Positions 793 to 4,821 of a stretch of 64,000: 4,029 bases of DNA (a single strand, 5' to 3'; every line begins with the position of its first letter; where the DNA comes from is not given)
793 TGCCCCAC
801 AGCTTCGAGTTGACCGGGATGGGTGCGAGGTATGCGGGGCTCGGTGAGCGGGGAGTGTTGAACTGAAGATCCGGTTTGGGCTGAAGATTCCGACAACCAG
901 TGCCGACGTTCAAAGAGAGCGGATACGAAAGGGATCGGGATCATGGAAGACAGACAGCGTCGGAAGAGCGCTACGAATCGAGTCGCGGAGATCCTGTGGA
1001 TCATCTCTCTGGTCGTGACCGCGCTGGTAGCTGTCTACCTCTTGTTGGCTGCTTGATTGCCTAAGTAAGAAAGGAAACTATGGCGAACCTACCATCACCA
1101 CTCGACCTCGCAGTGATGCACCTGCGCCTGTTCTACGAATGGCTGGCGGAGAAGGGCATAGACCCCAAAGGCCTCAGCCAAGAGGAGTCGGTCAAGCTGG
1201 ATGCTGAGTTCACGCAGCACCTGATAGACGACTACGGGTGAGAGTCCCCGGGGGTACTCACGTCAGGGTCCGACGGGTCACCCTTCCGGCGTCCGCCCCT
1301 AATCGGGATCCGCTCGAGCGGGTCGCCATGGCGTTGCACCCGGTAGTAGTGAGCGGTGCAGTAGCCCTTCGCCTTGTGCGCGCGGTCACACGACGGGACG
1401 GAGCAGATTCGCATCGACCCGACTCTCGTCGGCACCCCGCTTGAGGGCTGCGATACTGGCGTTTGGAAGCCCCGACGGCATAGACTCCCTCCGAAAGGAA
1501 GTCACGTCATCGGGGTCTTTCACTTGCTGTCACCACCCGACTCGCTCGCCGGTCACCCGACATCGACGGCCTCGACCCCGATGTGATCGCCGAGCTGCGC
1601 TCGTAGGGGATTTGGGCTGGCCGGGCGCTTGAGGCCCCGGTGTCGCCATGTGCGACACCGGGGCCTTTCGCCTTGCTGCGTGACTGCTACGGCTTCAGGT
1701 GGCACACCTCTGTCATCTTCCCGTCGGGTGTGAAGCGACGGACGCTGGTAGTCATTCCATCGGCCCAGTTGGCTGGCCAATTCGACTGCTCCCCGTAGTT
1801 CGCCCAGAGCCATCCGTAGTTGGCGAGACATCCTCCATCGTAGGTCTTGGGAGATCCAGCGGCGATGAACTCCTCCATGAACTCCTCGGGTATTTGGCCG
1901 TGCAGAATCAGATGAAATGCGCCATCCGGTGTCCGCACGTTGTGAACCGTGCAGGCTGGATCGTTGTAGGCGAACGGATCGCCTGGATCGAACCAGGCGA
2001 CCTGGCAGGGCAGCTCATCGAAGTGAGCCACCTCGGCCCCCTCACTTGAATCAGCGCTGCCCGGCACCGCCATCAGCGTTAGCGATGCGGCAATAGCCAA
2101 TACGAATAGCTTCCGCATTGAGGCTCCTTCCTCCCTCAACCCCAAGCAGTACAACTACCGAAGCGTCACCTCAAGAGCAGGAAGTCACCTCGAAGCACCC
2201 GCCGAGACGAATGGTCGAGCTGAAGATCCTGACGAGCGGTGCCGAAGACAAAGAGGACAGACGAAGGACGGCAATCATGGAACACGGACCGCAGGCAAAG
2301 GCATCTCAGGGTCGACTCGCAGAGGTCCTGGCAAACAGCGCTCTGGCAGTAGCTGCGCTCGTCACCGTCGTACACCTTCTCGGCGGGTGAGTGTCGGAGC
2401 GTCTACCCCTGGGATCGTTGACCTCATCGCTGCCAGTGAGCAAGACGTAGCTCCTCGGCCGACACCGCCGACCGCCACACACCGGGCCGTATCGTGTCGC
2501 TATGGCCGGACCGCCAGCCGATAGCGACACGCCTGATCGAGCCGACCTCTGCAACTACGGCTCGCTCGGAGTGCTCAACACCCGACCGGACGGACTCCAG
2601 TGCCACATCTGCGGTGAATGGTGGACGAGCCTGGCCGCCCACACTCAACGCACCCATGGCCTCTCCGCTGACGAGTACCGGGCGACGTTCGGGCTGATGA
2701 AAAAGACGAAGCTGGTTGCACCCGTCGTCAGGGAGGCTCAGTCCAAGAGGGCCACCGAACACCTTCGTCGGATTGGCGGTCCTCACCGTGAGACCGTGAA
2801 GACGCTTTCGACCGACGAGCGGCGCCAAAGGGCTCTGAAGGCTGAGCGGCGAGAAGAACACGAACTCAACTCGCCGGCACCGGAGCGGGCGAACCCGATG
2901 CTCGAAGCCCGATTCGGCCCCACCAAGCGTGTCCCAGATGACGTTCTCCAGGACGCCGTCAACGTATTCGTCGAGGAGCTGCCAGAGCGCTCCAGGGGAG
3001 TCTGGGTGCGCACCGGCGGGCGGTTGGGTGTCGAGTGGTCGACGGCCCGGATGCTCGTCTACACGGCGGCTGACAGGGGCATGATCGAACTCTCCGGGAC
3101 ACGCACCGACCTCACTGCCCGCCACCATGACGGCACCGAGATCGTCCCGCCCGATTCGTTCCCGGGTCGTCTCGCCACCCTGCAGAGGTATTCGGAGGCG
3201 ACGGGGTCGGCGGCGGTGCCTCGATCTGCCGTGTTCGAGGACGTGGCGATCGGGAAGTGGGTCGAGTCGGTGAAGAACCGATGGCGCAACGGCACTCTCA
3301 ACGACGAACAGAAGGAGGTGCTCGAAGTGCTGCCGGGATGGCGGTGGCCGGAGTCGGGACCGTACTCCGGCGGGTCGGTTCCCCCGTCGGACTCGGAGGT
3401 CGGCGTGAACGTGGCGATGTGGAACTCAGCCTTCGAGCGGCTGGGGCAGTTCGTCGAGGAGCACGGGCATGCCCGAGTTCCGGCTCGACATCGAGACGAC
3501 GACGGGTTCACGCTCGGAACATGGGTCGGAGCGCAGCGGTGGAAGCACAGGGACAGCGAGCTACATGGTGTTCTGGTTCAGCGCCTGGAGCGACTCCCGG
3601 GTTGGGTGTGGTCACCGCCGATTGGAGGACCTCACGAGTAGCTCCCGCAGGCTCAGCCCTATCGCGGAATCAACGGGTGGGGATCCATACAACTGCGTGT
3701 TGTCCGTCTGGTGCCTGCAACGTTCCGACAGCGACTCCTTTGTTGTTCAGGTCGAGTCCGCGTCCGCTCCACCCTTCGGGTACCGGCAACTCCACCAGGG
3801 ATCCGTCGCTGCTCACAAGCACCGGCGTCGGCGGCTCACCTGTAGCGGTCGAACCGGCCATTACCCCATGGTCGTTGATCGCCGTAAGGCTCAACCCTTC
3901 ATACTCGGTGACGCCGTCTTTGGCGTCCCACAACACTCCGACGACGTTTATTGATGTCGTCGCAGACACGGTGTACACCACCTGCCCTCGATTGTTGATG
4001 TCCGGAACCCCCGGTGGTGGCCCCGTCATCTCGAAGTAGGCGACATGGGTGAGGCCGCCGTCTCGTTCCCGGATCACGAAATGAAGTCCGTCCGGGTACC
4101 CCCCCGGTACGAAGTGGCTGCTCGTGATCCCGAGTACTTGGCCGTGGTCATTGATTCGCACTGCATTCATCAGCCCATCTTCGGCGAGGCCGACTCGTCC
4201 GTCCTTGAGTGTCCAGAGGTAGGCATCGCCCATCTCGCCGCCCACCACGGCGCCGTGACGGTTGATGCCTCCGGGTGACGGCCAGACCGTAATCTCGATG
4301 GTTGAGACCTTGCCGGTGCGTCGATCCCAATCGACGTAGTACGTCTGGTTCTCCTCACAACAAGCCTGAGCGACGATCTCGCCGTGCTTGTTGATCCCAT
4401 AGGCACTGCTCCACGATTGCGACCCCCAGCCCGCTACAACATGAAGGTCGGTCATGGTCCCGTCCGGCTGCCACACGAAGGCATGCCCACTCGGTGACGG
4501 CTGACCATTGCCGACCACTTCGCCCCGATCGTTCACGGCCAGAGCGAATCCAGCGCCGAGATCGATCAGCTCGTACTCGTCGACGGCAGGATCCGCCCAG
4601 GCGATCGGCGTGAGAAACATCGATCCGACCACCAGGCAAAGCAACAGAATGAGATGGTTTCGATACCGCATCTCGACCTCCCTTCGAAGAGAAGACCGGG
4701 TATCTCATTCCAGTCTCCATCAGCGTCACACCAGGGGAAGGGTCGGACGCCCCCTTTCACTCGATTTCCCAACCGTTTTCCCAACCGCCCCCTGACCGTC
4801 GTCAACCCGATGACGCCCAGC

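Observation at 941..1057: Three-member family of ~40-aa single-TM peptides ending ..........(A/G)G (941-1057, 2277-2390, 46174-46305)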

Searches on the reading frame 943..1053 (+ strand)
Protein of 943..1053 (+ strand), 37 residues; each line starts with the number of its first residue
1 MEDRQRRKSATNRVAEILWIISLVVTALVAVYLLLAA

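Call 12: search_protein_families(library=pfam, proteins=[window:943-1053:+], max_evalue=10)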
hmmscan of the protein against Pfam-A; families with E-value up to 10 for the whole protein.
seq(37 aa): 3 families
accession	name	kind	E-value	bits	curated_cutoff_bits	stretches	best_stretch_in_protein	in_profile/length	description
PF06749.17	DUF1218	-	0.042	14.7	25.3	1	4-37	23-56/95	Protein of unknown function (DUF1218)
PF09889.16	DUF2116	-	0.18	12.2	26.8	1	8-36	29-57/59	Probable treble clef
PF09604.15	Potass_KdpF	-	0.27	11.6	21.2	1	20-36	1-17/24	F subunit of K+-transporting ATPase (Potass_KdpF)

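Call 13: search_protein_families(library=ncbifam, proteins=[window:943-1053:+], max_evalue=10)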
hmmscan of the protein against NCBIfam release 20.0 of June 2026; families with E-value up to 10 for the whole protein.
seq(37 aa): 0 families

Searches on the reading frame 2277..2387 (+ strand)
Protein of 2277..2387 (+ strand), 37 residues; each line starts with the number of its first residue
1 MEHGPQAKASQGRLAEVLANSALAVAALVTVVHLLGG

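Call 12: search_protein_families(library=pfam, proteins=[window:2277-2387:+], max_evalue=10)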
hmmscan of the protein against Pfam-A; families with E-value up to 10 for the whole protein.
seq(37 aa): 0 families

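Call 13: search_protein_families(library=ncbifam, proteins=[window:2277-2387:+], max_evalue=10)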
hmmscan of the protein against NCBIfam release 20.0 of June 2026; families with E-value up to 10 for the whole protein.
seq(37 aa): 0 families

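Call 33: search_protein_representatives(alignment_id=A4)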
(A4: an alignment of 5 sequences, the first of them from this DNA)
Query: 5 sequences, 37 profile positions. Proteins with E-value up to 0.001 (for the whole library): 18; up to 1e-10: 7; up to 1e-30: 0. The best 18 are listed.
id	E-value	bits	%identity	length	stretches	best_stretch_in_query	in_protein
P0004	1.9e-19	85.2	-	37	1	1-37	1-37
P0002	2.3e-18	81.7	-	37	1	1-37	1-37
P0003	2.4e-18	81.7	-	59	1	1-37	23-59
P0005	2.2e-15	72.2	-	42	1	1-37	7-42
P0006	2.4e-15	72.1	-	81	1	1-37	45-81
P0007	5.8e-13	64.4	-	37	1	1-37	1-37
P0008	6.3e-12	61.1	-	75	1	1-36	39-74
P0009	5.9e-10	54.8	-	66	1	1-36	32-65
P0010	7.3e-09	51.3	-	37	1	1-36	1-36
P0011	9.7e-09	50.9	-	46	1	1-36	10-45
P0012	1.2e-08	50.7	-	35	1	1-36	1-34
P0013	2.3e-08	49.7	-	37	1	1-37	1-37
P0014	7.1e-08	48.2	-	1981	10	9-20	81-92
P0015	1.2e-07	47.4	-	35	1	1-36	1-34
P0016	4.6e-07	45.5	-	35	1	6-35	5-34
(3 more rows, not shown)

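Call 35: find_encoding_contigs(protein=P0007, flank=10000)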
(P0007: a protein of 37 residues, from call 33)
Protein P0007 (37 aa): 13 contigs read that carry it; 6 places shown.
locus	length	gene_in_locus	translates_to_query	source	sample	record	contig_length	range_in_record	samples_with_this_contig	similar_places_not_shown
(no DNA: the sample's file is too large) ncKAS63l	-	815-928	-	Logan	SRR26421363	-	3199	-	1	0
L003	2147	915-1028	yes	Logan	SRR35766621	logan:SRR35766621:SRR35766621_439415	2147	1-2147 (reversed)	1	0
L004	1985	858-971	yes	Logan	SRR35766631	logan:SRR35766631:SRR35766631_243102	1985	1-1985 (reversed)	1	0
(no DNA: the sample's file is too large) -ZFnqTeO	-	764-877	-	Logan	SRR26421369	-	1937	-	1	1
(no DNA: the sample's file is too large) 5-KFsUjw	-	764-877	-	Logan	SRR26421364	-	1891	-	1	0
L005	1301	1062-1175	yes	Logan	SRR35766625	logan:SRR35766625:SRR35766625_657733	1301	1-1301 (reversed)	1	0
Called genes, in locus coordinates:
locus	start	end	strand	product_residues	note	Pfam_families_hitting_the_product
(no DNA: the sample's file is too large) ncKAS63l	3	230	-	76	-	?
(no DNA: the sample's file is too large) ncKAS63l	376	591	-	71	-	-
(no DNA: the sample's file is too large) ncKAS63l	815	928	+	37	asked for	-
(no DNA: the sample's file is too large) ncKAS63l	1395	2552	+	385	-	PF00512:HisKA, PF02518:HATPase_c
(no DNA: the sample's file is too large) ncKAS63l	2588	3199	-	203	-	?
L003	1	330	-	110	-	?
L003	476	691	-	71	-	-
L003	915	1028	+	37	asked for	-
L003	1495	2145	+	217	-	?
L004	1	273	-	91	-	?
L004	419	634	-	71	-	-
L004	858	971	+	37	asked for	-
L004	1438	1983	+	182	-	?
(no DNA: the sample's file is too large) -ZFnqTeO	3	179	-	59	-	?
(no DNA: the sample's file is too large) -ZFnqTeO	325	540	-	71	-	-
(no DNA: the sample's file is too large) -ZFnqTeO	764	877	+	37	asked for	-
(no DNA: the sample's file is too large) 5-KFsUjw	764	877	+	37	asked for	-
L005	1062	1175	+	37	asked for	-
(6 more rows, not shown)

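Call 36: find_encoding_contigs(protein=P0006, flank=10000)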
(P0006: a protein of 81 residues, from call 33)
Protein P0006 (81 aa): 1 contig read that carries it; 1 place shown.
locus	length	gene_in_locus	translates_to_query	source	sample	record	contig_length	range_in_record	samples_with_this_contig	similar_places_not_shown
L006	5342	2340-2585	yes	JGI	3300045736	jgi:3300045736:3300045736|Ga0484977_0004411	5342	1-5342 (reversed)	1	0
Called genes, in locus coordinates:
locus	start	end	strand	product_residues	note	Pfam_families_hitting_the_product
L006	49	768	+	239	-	PF00696:AA_kinase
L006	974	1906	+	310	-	PF00795:CN_hydrolase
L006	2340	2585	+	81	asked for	-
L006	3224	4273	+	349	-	PF01936:NYN, PF12872:OST-HTH (faint)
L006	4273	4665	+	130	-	-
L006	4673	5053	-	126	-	PF14489:QueF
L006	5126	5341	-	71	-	?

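Call 46: find_encoding_contigs(protein=P0008, flank=10000, max_places=4)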
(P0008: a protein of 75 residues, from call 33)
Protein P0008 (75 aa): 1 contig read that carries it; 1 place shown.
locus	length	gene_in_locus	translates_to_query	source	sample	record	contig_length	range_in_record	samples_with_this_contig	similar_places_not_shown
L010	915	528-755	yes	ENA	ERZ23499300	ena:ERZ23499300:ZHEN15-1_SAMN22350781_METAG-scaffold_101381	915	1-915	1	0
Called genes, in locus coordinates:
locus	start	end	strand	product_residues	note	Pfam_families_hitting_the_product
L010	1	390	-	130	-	?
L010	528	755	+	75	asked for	-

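Call 47: find_encoding_contigs(protein=P0009, flank=10000, max_places=4)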
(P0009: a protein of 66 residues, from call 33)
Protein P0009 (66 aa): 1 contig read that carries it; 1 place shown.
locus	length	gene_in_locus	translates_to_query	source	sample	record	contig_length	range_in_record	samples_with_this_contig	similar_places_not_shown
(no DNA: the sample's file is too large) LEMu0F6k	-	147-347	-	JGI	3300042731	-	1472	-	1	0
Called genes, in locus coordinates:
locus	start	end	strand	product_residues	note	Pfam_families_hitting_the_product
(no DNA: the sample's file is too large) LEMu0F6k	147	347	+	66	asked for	-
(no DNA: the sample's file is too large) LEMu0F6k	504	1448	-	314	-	PF01293:PEPCK_ATP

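Call 48: find_encoding_contigs(protein=P0010, flank=10000, max_places=4)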
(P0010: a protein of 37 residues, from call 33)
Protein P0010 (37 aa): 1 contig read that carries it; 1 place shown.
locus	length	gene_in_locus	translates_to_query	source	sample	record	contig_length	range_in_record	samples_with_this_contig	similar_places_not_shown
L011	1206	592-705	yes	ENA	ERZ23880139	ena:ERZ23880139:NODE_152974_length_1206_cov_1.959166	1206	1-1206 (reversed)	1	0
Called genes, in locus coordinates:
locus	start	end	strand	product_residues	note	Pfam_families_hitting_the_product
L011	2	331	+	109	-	?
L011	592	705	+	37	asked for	-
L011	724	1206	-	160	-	?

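Call 49: find_encoding_contigs(protein=P0011, flank=10000, max_places=4)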
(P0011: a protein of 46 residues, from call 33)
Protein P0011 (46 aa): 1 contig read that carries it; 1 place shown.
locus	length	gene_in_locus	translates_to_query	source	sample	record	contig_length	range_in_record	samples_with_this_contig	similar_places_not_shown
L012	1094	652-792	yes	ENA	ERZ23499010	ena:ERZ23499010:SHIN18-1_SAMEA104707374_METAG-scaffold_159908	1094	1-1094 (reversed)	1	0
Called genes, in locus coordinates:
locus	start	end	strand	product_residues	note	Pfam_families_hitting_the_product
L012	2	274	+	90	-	?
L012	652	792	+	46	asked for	-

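Call 50: find_encoding_contigs(protein=P0012, flank=10000, max_places=4)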
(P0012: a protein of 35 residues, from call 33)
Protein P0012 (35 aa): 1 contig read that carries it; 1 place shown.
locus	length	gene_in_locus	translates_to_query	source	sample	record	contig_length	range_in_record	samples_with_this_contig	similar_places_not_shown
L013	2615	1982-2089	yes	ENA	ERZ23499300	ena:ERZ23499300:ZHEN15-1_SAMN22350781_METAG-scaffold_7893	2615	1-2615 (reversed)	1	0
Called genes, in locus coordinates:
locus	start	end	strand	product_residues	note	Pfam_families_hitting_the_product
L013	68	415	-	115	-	-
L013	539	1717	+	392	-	PF10851:DUF2652, PF10604:Polyketide_cyc2 (weak)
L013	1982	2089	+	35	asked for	-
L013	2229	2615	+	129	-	?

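Call 51: find_encoding_contigs(protein=P0013, flank=10000, max_places=4)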
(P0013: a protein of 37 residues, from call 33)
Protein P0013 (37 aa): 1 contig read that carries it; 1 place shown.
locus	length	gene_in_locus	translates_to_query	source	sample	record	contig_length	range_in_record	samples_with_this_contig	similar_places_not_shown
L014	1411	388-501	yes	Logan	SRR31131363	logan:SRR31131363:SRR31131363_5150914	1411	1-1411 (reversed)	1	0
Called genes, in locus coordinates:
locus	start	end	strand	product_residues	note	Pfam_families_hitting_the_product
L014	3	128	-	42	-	?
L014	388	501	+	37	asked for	-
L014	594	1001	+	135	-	-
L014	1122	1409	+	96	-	?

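Call 52: find_encoding_contigs(protein=P0015, flank=10000, max_places=4)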
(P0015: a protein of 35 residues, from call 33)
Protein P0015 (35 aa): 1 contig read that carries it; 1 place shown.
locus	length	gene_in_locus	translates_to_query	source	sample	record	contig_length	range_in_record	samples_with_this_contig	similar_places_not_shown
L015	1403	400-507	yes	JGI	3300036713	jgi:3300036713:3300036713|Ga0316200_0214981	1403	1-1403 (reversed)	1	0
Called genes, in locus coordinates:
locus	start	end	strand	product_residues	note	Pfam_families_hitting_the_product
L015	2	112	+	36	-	?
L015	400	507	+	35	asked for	-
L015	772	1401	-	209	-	?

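Call 91: predict_structure(alignment_id=A5)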
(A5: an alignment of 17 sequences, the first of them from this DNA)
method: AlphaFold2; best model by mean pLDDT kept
length: 37 residues; sequences in the alignment: 17
mean_pLDDT: 83.7   pTM: 0.47
mean pLDDT of the five models: 83.7, 81.3, 80.9, 80.2, 79.5
residues with pLDDT >= 90: 22; 70-90: 4; 50-70: 10; < 50: 1
segments of 3 or more residues with pLDDT < 50: none
pLDDT, mean of each block of 10 residues (from residue 1): 59 89 97 91
secondary structure, 60 per line:
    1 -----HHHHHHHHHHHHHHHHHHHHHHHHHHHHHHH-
elements in order: H6-36

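Call 95: search_protein_families(library=phrogs, alignment_id=A5, max_evalue=1)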
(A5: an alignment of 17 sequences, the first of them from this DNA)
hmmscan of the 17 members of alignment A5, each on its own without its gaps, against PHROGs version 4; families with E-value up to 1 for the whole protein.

A. member 1, seq(37 aa): 0 families

B. families by the number of members that match (of 17 scanned): 7 families
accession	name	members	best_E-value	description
phrog_1712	-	1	0.066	-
phrog_20951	-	1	0.11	-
phrog_22081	-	1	0.13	-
phrog_7249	-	1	0.18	-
phrog_28747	-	1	0.18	-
phrog_33733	-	1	0.2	-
phrog_34526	-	1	0.56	-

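Call 96: search_protein_families(library=padloc, alignment_id=A5, max_evalue=1)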
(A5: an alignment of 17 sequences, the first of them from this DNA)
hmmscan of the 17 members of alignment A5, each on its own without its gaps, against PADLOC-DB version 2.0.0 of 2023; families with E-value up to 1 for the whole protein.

A. member 1, seq(37 aa): 0 families

B. families by the number of members that match (of 17 scanned): 0 families

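Call 97: search_protein_families(library=pfam, alignment_id=A5, max_evalue=1)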
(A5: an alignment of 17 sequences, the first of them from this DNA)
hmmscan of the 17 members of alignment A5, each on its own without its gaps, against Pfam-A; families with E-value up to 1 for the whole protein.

A. member 1, seq(37 aa): 0 families

B. families by the number of members that match (of 17 scanned): 6 families
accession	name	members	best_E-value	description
PF06749.17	DUF1218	1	0.042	Protein of unknown function (DUF1218)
PF09307.15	MHC2-interact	1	0.055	CLIP, MHC2 interacting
PF13124.11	DUF3963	1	0.066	Protein of unknown function (DUF3963)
PF09889.16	DUF2116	1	0.18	Probable treble clef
PF09604.15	Potass_KdpF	1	0.27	F subunit of K+-transporting ATPase (Potass_KdpF)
PF09163.16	Form-deh_trans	1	0.95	Formate dehydrogenase N, transmembrane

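Call 98: search_solved_structures(query=A5, max_evalue=10)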
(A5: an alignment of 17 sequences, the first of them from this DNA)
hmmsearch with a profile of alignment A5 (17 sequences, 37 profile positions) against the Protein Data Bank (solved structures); distinct sequences matched with E-value up to 10: 5.
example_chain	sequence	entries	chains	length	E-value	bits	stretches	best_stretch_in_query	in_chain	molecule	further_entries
8k9e_C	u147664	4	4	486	0.1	15.5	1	9-34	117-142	Polysulphide reductase NrfD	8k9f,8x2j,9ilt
6btm_C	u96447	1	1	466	0.92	12.5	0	6-33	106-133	Alternative Complex III subunit C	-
6lod_C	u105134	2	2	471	1.4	11.8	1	4-27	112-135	Polysulphide reductase NrfD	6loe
5zx9_A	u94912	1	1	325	2.7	10.9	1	9-32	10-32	Alanine and proline-rich secreted protein Apa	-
5zxa_A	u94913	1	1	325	2.8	10.9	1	9-32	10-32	Alanine and proline-rich secreted protein Apa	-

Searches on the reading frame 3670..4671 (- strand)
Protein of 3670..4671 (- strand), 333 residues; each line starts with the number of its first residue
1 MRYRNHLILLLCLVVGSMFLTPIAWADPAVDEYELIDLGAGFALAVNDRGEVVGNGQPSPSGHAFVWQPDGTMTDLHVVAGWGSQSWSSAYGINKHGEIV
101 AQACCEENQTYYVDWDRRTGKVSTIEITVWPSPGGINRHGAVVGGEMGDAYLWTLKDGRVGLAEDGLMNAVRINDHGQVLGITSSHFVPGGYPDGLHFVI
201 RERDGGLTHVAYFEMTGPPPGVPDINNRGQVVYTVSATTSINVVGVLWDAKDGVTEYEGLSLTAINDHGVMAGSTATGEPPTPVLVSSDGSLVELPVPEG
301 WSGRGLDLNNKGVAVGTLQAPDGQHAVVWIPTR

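Call 28: search_protein_families(library=pfam, proteins=[window:3670-4671:-], max_evalue=0.01)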
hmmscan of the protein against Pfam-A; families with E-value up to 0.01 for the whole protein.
window:3670-4671:- (333 aa): 1 family
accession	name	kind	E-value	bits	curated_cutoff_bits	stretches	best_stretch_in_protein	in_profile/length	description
PF11949.14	DUF3466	-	0.00053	19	25.1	0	38-103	381-450/609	Protein of unknown function (DUF3466)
